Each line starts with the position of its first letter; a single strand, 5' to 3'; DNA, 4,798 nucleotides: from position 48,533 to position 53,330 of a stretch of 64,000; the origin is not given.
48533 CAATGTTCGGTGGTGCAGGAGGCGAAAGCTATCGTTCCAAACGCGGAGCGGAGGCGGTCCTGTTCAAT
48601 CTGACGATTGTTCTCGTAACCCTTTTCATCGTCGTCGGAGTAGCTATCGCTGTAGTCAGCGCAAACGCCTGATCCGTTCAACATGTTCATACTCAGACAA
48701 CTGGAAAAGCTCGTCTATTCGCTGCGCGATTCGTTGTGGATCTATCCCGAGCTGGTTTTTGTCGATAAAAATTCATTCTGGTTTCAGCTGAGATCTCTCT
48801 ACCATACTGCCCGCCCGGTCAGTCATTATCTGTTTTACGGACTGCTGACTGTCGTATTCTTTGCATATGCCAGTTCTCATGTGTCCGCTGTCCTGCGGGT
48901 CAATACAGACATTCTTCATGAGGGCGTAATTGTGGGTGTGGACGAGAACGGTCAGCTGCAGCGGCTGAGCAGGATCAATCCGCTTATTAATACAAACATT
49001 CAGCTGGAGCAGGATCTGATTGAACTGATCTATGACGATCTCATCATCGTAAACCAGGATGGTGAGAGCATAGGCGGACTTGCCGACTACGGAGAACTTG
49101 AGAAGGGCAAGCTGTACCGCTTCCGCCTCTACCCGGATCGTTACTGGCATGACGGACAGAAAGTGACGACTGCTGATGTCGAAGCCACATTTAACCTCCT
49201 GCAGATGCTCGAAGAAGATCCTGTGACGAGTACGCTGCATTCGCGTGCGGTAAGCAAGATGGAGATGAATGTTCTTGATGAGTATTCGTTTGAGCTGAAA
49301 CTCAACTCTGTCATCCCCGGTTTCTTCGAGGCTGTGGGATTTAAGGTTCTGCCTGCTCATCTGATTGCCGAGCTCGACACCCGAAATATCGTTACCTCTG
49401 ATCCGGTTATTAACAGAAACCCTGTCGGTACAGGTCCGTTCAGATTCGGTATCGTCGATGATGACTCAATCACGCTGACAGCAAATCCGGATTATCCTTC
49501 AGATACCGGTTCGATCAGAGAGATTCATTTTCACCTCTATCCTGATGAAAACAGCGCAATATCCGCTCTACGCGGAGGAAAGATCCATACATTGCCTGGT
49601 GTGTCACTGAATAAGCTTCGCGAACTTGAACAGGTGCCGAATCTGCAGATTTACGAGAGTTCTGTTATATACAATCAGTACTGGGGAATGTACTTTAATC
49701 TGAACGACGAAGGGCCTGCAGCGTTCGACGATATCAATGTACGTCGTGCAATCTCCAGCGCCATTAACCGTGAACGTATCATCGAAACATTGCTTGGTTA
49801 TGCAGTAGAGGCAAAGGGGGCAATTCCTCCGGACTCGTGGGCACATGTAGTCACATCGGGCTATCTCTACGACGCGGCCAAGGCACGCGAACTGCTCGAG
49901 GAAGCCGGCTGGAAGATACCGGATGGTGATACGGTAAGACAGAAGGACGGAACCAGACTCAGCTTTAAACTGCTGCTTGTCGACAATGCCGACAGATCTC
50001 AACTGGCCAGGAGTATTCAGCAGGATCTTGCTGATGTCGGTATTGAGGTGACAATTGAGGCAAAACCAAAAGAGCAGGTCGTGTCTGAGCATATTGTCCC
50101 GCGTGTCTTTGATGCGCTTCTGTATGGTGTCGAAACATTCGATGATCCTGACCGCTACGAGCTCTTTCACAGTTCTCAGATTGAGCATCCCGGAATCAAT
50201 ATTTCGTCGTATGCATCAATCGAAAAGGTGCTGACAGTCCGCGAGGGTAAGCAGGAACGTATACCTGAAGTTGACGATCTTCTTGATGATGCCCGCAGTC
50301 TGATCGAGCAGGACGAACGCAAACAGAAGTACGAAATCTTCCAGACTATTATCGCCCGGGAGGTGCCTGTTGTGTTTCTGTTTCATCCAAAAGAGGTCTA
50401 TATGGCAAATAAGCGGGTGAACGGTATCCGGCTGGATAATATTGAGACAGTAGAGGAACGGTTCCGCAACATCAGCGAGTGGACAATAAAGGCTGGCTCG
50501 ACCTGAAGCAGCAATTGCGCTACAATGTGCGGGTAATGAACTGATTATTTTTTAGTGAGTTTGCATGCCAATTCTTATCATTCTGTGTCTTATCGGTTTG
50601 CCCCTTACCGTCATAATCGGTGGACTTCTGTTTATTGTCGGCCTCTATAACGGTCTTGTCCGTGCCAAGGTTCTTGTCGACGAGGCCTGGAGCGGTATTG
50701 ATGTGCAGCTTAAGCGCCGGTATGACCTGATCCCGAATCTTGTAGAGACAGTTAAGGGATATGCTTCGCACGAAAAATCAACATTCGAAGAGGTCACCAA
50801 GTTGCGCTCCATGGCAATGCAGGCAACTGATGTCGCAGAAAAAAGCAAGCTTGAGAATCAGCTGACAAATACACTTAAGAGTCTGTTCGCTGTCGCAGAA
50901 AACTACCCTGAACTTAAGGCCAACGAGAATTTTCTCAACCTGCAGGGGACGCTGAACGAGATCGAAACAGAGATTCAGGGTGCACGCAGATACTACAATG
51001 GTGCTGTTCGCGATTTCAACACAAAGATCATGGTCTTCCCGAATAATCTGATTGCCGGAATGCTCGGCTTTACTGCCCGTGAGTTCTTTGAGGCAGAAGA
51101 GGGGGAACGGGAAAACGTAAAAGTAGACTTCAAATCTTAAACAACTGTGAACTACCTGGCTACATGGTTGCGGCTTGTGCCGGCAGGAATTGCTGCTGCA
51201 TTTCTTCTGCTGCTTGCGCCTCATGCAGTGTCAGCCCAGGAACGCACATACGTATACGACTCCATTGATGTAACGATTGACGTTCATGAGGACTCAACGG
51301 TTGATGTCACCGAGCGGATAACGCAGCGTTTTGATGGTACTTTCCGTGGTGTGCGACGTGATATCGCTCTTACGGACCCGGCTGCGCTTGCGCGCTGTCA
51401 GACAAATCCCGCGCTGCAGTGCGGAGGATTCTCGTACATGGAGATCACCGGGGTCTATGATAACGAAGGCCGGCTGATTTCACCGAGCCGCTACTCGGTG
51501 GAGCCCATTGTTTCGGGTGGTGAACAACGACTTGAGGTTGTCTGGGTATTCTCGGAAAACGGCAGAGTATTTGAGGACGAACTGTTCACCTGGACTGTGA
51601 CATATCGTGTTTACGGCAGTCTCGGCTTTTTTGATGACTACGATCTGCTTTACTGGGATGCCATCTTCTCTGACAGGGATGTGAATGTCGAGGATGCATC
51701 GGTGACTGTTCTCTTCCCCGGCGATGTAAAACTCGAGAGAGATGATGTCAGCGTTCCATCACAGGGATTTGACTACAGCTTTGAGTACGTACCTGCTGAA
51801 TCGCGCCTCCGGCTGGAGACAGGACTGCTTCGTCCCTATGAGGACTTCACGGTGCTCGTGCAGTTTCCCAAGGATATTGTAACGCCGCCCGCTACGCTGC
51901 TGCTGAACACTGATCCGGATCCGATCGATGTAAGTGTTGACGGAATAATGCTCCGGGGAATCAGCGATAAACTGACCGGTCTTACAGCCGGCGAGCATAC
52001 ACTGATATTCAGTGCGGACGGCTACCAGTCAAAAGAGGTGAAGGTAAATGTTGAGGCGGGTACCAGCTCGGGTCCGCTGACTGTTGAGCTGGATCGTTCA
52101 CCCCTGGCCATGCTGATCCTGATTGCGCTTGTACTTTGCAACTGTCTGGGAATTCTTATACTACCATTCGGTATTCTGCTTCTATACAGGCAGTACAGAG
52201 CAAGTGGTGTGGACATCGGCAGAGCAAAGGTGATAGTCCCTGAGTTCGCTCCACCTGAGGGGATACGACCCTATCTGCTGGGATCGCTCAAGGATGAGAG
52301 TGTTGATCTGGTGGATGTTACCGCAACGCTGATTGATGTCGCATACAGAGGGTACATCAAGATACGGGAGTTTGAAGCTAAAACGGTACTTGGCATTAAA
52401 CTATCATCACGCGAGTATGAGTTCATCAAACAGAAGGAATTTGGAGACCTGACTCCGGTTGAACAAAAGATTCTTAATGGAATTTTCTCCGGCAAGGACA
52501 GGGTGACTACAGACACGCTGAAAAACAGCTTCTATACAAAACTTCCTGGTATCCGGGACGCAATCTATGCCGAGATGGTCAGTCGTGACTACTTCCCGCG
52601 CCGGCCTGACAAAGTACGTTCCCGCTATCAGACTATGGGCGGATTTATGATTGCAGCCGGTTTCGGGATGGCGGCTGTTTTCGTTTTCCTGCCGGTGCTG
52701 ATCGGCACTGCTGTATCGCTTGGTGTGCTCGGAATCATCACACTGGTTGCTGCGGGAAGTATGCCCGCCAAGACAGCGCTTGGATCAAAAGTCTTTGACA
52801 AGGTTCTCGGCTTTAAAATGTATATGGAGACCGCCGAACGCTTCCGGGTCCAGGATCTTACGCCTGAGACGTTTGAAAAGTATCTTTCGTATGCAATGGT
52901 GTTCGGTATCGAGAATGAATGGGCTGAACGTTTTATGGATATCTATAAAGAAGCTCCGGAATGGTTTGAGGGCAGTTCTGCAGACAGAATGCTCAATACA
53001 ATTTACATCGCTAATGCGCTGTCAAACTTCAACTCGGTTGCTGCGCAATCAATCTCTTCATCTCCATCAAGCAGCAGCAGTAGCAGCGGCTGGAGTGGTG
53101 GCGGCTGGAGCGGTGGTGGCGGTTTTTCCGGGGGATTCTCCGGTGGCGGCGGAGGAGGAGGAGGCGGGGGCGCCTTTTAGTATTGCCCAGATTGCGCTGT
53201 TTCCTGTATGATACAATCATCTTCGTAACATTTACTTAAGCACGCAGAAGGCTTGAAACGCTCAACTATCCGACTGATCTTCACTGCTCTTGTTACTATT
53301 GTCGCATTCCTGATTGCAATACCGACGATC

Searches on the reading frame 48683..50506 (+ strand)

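Call 58: search_protein_families(library=pfam, proteins=[window:48683-50506:+], max_evalue=0.00001)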
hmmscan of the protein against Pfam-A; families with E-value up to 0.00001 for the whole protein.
window:48683-50506:+ (607 aa): 1 family
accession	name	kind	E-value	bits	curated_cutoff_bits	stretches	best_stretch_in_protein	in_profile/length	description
PF00496.27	SBP_bac_5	-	2.1e-60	205.2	32.4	1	132-486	5-349/368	Bacterial extracellular solute-binding proteins, family 5 Middle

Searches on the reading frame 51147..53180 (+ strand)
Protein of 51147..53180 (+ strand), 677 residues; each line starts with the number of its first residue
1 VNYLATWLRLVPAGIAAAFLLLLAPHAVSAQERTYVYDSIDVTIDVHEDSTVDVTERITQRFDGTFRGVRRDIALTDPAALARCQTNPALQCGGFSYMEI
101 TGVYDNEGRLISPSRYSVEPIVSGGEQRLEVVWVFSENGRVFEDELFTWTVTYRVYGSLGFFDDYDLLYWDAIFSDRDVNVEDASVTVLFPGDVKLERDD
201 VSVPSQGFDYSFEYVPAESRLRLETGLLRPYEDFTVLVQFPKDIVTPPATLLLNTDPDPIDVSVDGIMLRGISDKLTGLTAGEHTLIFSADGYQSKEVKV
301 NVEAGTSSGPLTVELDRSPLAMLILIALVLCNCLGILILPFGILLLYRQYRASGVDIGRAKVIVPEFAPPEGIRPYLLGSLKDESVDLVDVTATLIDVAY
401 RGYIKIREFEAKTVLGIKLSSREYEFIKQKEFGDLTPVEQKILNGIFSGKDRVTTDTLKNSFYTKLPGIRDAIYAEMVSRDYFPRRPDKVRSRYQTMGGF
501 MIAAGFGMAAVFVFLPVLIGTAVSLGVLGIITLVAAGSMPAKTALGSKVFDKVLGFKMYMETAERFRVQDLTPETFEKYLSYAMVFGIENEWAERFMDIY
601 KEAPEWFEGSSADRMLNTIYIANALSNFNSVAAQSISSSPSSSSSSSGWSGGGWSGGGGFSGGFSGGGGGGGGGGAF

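Call 58: search_protein_families(library=pfam, proteins=[window:51147-53180:+], max_evalue=0.00001)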
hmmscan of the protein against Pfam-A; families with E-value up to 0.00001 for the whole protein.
window:51147-53180:+ (677 aa): 2 families
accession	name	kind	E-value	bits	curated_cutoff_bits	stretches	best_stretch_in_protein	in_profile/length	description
PF20990.2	DUF2207_C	-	1.6e-36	126.7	33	1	366-596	5-247/247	Predicted membrane protein (DUF2207) C-terminal domain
PF09972.14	DUF2207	-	1.3e-22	81.3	24.4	1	39-240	4-172/172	Predicted membrane protein (DUF2207) N-terminal domain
